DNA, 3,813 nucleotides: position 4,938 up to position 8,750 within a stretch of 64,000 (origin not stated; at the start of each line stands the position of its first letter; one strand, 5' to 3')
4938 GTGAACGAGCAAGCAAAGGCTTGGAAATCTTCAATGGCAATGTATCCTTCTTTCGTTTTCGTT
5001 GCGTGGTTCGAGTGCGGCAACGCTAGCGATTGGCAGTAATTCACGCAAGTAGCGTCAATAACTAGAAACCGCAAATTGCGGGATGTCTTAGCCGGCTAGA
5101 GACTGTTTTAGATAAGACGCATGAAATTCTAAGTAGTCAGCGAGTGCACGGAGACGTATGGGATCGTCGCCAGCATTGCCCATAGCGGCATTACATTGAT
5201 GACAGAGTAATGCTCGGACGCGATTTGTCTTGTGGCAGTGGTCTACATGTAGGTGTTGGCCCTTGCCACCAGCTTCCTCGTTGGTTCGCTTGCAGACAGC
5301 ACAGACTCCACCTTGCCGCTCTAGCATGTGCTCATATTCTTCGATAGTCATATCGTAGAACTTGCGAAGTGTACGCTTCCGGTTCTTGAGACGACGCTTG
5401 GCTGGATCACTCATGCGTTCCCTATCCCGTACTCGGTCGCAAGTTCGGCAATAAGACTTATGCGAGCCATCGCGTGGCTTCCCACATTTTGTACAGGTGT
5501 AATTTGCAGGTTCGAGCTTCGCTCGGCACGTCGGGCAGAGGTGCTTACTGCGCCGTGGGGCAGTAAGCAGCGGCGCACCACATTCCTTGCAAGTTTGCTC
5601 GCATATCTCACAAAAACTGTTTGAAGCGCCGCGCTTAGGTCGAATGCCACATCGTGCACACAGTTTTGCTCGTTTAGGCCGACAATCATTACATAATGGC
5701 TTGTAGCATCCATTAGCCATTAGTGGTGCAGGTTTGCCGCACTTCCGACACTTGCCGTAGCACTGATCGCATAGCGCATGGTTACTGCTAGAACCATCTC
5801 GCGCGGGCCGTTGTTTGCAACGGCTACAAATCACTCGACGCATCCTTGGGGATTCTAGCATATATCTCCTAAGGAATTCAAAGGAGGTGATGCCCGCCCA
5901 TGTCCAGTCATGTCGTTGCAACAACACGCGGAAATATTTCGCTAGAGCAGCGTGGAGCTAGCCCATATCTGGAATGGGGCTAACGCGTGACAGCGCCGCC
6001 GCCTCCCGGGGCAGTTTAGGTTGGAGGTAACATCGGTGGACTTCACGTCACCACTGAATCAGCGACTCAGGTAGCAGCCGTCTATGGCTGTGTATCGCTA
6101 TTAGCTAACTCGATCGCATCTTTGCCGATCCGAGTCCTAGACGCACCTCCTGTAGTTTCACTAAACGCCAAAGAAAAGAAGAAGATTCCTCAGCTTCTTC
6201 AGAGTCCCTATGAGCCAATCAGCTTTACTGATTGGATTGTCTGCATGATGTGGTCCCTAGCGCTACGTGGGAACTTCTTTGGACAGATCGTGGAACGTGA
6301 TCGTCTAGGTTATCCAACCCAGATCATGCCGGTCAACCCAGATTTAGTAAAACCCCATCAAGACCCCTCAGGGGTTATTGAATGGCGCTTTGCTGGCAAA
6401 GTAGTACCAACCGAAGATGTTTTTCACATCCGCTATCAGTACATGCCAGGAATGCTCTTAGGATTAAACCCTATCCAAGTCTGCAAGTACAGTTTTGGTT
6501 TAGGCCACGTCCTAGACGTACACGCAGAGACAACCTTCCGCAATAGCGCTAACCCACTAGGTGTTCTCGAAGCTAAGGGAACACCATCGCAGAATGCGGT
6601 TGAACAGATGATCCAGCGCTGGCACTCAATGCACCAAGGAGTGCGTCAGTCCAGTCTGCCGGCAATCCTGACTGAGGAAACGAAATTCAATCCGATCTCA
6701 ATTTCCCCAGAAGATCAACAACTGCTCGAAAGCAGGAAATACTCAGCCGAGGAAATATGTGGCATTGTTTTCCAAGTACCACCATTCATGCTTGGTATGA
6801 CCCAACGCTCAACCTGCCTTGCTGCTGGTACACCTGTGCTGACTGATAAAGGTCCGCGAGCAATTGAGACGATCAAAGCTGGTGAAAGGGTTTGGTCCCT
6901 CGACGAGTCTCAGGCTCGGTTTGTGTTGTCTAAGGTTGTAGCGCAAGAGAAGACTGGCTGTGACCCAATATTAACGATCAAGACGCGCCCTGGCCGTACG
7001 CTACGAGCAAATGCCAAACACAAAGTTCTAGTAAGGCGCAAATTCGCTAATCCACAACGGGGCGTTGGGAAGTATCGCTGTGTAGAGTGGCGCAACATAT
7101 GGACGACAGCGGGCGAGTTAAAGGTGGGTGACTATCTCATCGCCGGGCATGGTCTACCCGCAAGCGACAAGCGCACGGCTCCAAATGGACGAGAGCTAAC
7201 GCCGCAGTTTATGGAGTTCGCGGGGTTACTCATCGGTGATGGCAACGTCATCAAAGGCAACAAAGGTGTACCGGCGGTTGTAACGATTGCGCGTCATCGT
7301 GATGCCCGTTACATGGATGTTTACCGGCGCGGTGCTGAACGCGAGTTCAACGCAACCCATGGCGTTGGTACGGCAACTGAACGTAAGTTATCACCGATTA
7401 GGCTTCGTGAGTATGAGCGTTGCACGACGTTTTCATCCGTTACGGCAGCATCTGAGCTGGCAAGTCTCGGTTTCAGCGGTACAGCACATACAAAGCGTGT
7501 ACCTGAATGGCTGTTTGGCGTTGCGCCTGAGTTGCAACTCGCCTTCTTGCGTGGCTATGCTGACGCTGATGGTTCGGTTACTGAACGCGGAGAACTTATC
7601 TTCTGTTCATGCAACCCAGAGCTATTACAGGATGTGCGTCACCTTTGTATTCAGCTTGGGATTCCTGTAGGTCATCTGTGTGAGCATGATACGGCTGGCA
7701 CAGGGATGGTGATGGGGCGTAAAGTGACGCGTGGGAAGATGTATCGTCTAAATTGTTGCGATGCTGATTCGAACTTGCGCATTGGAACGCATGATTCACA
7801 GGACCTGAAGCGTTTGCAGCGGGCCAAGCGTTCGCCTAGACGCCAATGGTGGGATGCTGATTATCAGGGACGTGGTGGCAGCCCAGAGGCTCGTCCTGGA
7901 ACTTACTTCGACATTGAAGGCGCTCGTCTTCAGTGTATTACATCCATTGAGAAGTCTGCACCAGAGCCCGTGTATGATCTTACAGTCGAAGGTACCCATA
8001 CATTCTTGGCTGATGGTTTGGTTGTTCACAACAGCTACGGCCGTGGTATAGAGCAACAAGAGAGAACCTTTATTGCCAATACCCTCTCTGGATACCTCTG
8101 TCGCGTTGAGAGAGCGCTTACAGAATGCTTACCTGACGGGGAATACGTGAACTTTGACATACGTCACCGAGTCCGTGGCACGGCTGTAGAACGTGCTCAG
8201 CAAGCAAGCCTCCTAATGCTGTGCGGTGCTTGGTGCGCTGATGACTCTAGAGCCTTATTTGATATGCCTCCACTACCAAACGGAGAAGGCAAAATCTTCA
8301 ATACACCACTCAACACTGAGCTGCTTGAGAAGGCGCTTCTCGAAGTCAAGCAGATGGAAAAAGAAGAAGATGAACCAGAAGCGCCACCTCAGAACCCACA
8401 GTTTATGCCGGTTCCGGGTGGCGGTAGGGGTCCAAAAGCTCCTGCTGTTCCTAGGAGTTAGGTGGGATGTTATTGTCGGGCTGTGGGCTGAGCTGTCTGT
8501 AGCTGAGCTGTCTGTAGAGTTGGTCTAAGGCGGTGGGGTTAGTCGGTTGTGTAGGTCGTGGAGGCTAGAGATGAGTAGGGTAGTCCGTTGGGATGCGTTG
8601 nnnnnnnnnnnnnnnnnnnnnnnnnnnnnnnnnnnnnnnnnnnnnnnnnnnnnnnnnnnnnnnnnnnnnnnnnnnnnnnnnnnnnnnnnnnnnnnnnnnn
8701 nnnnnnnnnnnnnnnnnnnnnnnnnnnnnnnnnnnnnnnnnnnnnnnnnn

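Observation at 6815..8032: Second intein (class-1, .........) in the portal protein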

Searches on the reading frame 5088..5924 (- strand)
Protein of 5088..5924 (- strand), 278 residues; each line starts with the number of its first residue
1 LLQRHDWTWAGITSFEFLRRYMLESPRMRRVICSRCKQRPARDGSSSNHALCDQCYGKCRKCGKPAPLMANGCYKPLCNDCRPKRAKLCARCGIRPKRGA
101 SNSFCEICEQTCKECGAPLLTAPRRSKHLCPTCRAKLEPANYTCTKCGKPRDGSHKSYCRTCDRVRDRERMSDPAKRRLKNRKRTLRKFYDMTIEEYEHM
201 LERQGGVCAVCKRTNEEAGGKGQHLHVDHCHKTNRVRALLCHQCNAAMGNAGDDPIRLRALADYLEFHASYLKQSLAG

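Call 46: search_protein_families(library=pfam, proteins=[window:5088-5924:-], max_evalue=0.01)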
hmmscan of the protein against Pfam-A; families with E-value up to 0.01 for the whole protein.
window:5088-5924:- (278 aa): 4 families
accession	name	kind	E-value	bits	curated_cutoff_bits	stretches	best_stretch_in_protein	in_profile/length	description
PF02945.21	Endonuclease_7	-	6.8e-22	77.6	23.6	1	185-266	3-81/82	Recombination endonuclease VII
PF18912.6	DZR_2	-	3.6e-05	23.9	27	1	111-162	9-55/56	Double zinc ribbon domain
PF13240.11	Zn_Ribbon_1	-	0.0035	17.5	25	1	130-150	2-22/23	zinc-ribbon domain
PF12773.13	DZR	-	0.004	17.7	27.3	0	112-162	1-44/45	Double zinc ribbon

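Call 61: find_homologous_proteins(query=window:5088-5924:-, max_evalue=0.00001)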
Query window:5088-5924:- (278 aa): 38 proteins with E <= 0.00001 among 908 candidates.
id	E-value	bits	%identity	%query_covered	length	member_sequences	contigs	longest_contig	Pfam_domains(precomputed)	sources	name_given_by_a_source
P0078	5.1e-173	592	100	92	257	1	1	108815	PF02945.22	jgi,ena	-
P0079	3.7e-45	173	39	64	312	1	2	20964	PF02945.22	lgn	-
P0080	4.2e-43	166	47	66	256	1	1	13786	PF02945.22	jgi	jgi:hypothetical protein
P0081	3.3e-42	163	46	69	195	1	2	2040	PF02945.22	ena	-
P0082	2.1e-41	160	47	66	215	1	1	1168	PF02945.22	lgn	-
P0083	5.7e-40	156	48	66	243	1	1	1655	PF02945.22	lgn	-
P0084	1.8e-38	151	40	84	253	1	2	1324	PF02945.22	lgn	-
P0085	6.3e-36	142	45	67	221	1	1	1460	PF02945.22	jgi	jgi:hypothetical protein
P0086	1.1e-32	132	43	66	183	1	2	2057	PF02945.22,PF03660.20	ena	-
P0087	1.5e-32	131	46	55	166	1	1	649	PF02945.22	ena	-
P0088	3.8e-31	127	63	36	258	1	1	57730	PF02945.22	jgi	jgi:hypothetical protein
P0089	2.8e-30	124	42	65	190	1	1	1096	PF02945.22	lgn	-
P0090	8.3e-25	106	44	52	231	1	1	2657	PF02945.22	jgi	jgi:hypothetical protein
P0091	7.0e-24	103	44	50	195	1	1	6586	PF02945.22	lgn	-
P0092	1.4e-22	99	41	46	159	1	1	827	PF02945.22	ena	-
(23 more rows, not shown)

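Call 62: find_encoding_contigs(protein=P0079, flank=5000, max_places=2)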
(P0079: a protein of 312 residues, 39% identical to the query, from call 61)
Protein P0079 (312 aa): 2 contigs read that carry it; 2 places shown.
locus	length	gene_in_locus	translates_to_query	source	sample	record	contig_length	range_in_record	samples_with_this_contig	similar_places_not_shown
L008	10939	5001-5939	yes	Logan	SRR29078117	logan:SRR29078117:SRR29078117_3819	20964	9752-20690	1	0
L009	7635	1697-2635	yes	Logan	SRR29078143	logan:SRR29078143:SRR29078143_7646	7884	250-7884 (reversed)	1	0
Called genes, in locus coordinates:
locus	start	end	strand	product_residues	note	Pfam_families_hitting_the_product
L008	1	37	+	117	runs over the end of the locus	-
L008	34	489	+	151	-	-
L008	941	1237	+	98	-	-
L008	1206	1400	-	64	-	-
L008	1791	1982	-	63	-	-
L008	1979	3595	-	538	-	PF04586:Peptidase_S78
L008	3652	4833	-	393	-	PF04860:Phage_portal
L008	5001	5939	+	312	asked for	PF02945:Endonuclease_7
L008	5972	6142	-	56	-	-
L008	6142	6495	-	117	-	-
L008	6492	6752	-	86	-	-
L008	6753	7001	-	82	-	-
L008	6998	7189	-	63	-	-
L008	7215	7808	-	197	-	-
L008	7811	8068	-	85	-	-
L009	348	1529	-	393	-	PF04860:Phage_portal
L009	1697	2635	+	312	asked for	PF02945:Endonuclease_7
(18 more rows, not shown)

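Call 63: find_encoding_contigs(protein=P0080, flank=5000, max_places=2)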
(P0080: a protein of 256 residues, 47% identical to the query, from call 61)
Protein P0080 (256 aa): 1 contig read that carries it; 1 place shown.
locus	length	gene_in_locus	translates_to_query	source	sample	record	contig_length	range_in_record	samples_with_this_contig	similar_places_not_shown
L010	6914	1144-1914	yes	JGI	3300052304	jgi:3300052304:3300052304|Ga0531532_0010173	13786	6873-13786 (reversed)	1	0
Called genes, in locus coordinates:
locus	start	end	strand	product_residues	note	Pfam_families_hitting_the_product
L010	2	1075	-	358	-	?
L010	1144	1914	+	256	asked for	PF02945:Endonuclease_7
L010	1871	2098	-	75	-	-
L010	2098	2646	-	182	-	-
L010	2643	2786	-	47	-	-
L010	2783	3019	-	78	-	-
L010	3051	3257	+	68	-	-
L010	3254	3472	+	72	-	-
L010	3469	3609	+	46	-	-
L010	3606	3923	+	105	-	-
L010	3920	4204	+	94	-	-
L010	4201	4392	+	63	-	-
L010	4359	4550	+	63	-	-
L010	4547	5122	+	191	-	-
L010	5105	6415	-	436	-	-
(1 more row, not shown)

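Call 64: find_encoding_contigs(protein=P0088, flank=5000, max_places=2)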
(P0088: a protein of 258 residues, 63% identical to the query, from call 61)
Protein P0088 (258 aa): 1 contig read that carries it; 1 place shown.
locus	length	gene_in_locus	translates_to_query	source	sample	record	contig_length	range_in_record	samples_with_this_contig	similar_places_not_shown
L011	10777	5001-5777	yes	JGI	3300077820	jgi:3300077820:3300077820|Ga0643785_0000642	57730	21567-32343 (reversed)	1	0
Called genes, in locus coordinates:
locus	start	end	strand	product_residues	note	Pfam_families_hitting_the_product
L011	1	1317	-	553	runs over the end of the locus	-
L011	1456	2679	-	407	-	PF05065:Phage_capsid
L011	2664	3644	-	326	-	PF27659:CHP02642 (weak), PF04586:Peptidase_S78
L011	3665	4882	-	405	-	PF04860:Phage_portal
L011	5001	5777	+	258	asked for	PF02945:Endonuclease_7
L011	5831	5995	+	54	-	-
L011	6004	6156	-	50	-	-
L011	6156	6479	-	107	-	-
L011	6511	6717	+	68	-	-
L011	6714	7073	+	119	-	-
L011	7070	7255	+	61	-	-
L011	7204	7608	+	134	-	-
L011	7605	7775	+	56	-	-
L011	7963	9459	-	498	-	-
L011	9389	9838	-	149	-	-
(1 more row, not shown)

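Call 69: find_related_loci(query=A3, collection=viral_contigs, flank=3000)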
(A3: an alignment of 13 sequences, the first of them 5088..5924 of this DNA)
Query A3 (278 aa) in viral_contigs; peptide patterns used: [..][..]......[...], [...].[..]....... (x = any residue, [..] = any of these).
600 stretches matched a pattern (row limit reached: there are more); 566 encode a relative of the query (tblastn E <= 1e-3); the best 80 are kept; 80 distinct loci.
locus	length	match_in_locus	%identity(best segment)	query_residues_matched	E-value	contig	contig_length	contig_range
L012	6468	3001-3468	38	121-268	2e-26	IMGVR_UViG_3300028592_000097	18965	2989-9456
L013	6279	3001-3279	45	172-268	3e-23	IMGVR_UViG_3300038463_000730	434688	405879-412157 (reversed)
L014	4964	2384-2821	36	129-268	3e-22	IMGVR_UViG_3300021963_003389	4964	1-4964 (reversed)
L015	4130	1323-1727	37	130-266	2e-22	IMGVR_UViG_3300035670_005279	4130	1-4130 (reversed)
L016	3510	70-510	40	136-265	4e-22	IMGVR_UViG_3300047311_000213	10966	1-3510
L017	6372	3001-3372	39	135-265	5e-22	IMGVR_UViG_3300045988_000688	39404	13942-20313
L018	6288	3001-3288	45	168-266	4e-21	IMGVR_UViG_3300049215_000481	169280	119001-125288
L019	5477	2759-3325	32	109-268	4e-21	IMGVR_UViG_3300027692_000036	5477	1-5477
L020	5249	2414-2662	50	180-265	8e-21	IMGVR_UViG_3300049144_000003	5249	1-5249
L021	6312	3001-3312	44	166-266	2e-20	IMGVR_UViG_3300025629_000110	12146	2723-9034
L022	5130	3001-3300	45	166-269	2e-20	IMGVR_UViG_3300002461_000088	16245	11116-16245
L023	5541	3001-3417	36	130-271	3e-20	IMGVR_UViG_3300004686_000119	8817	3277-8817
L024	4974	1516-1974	37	118-266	3e-20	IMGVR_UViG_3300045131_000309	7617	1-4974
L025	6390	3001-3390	36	132-271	3e-20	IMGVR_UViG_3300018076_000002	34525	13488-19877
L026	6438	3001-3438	34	126-267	6e-20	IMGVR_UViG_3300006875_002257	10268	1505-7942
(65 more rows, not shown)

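Call 75: find_encoding_contigs(protein=P0081, flank=3000, max_places=2)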
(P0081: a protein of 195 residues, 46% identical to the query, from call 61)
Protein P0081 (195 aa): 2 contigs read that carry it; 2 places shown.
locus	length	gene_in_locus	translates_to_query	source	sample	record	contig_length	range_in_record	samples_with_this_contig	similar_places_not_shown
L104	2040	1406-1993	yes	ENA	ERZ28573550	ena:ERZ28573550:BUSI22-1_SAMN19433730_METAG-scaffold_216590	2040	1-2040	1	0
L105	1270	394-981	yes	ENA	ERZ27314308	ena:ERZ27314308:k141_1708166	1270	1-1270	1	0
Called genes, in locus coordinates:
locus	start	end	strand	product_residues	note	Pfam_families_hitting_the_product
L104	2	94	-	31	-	?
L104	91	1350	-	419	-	PF04860:Phage_portal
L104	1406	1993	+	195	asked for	PF02945:Endonuclease_7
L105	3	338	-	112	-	?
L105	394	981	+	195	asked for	PF02945:Endonuclease_7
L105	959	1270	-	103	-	?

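Call 77: find_encoding_contigs(protein=P0086, flank=3000, max_places=2)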
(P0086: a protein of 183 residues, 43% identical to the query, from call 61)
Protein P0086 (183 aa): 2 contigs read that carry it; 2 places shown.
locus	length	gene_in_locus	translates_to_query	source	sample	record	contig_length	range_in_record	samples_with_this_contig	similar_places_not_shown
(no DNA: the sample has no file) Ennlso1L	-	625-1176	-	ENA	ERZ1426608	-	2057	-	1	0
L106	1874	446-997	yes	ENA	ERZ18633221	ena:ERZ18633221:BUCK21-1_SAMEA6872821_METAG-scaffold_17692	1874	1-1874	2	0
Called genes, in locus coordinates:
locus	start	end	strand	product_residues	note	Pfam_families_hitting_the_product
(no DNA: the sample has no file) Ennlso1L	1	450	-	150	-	?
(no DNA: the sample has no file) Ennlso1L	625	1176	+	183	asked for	PF03660:PHF5 (weak), PF02945:Endonuclease_7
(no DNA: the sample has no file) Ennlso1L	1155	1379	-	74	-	-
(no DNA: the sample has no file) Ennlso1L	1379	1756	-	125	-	-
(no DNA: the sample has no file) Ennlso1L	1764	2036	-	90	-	-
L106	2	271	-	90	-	?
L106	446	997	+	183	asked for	PF03660:PHF5 (weak), PF02945:Endonuclease_7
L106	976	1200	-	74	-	-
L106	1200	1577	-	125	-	-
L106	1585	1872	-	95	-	?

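Call 78: find_encoding_contigs(protein=P0083, flank=3000, max_places=2)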
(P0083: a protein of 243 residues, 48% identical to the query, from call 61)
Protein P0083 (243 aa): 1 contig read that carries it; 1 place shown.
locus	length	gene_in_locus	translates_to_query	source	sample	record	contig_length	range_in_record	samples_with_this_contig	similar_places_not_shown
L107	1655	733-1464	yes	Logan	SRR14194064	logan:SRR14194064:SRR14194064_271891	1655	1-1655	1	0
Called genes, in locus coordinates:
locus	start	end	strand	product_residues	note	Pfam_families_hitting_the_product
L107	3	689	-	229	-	?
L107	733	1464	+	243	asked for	PF02945:Endonuclease_7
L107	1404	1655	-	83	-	?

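Call 79: find_encoding_contigs(protein=P0085, flank=3000, max_places=2)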
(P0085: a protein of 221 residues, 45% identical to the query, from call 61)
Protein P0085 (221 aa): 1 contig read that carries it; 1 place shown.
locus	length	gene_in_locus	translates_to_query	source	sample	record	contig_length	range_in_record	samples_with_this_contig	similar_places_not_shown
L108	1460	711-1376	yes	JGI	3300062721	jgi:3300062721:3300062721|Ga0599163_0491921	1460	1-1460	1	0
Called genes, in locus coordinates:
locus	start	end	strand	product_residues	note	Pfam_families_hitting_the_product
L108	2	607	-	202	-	?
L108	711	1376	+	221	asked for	PF02945:Endonuclease_7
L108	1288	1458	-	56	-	?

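Call 97: search_dna_similar(query=window:5088-5924:-, collection=phages, mode=protein, max_rows=40)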
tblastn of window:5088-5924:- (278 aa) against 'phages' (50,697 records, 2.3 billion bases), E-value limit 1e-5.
Records with a match: 1649; places in all: 1723; records where one place covers at least 80% of the query: 0.
Best place of each record, by identity: <60% 1649.
By first word of the organism name: Mycobacterium 1063; Klebsiella 127; Gordonia 88; Escherichia 53; Rhodococcus 46; Yersinia 42; Pseudomonas 34; Streptomyces 28; Synechococcus 24; Microbacterium 16; and 39 more.
By host as written in the record: Mycobacterium smegmatis mc2 155 778; Mycobacterium smegmatis mc#155 133; Gordonia terrae 3612 72; Klebsiella pneumoniae 67; - 59; Mycobacterium smegmatis mc2155 56; Rhodococcus erythropolis RIA 643 35; Yersinia pestis 31; and 194 more.
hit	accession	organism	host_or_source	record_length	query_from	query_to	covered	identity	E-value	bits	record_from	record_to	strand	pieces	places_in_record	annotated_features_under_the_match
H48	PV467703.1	Microbacterium phage Wyvern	Microbacterium paraoxydans NRRL B-24275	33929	86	277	69%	31.7%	5e-8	59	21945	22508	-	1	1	32: endonuclease VII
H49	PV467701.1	Microbacterium phage Isperia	Microbacterium paraoxydans NRRL B-24275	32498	79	265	67%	32.0%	8e-10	65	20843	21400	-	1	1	30: endonuclease VII | 31: hypothetical protein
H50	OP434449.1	Microbacterium phage OscarSo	Microbacterium radiodurans NRRL B-24799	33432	86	265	65%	33.2%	1e-8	62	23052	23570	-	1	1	35: endonuclease VII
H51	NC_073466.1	Microbacterium phage OscarSo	Microbacterium radiodurans NRRL B-24799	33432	86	265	65%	33.2%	1e-8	62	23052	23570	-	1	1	35: endonuclease VII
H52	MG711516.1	Ralstonia phage RsoP1EGY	Ralstonia solanacearum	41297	130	278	54%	38.2%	2e-13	76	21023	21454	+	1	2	hypothetical protein (x2)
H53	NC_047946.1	Ralstonia phage RsoP1EGY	Ralstonia solanacearum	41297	130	278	54%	38.2%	2e-13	76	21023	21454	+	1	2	endonuclease VII | amidase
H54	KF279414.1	Mycobacterium phage Fredward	Mycobacterium smegmatis mc2 155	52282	103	265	59%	34.5%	2e-6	55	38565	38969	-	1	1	EndoVII | hypothetical protein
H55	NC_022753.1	Mycobacterium phage Fredward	Mycobacterium smegmatis mc2 155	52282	103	265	59%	34.5%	2e-6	55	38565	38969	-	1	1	endonuclease VII | hypothetical protein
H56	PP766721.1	Escherichia phage Baskent_phicoli_1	Escherichia coli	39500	129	266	50%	39.6%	2e-12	73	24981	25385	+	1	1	endonuclease VII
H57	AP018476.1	Mycobacterium phage C3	-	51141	120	266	53%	36.7%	6e-8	59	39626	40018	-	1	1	putative endonuclease VII | hypothetical protein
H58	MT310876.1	Mycobacterium phage VC3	Mycobacterium smegmatis mc#155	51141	120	266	53%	36.7%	6e-8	59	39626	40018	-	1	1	64: endonuclease VII | 65: hypothetical protein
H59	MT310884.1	Mycobacterium phage ANI8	Mycobacterium smegmatis mc#155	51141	120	266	53%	36.7%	6e-8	59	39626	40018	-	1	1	64: endonuclease VII | 65: hypothetical protein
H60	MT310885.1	Mycobacterium phage AN9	Mycobacterium smegmatis mc#155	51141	120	266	53%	36.7%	6e-8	59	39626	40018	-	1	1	64: endonuclease VII | 65: hypothetical protein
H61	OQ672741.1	Streptomyces phage phiScoe1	Streptomyces avermitilis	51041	97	265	61%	31.9%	3e-8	60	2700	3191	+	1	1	hypothetical protein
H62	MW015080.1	Synechococcus phage S-SRP01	Synechococcus sp. KCZYR4S1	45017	117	269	55%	34.1%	2e-11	70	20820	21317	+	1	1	restriction endonuclease | class I ribonucleotide reductase beta subunit | hypothetical protein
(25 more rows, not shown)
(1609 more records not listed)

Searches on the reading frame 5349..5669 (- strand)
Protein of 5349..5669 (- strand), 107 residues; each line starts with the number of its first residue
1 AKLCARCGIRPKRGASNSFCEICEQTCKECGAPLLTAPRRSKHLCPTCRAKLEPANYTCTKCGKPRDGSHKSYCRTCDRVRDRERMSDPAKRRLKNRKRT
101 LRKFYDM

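Call 101: find_related_loci(query=A5, collection=viral_contigs, flank=2500)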
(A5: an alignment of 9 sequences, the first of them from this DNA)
Query A5 (107 aa) in viral_contigs; peptide patterns used: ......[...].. (x = any residue, [..] = any of these).
2 stretches matched a pattern; 2 encode a relative of the query (tblastn E <= 1e-3); 2 distinct loci.
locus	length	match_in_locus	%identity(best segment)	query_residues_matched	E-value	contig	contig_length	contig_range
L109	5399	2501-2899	45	14-97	3e-13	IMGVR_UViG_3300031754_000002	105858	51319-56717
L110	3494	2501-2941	29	2-88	6e-7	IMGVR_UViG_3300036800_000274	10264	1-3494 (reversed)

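Call 105: find_related_loci(query=A5, collection=genome_contigs, flank=2500)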
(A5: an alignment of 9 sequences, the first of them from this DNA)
Query A5 (107 aa) in genome_contigs; peptide patterns used: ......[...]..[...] (x = any residue, [..] = any of these).
13 stretches matched a pattern, but none encodes a relative of the query by tblastn (E <= 1e-3).

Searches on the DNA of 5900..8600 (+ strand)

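Call 9: search_dna_similar(query=window:5900-8600:+, collection=phages, mode=near, max_rows=30)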
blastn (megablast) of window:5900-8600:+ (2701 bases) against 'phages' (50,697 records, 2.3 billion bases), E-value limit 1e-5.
No match.
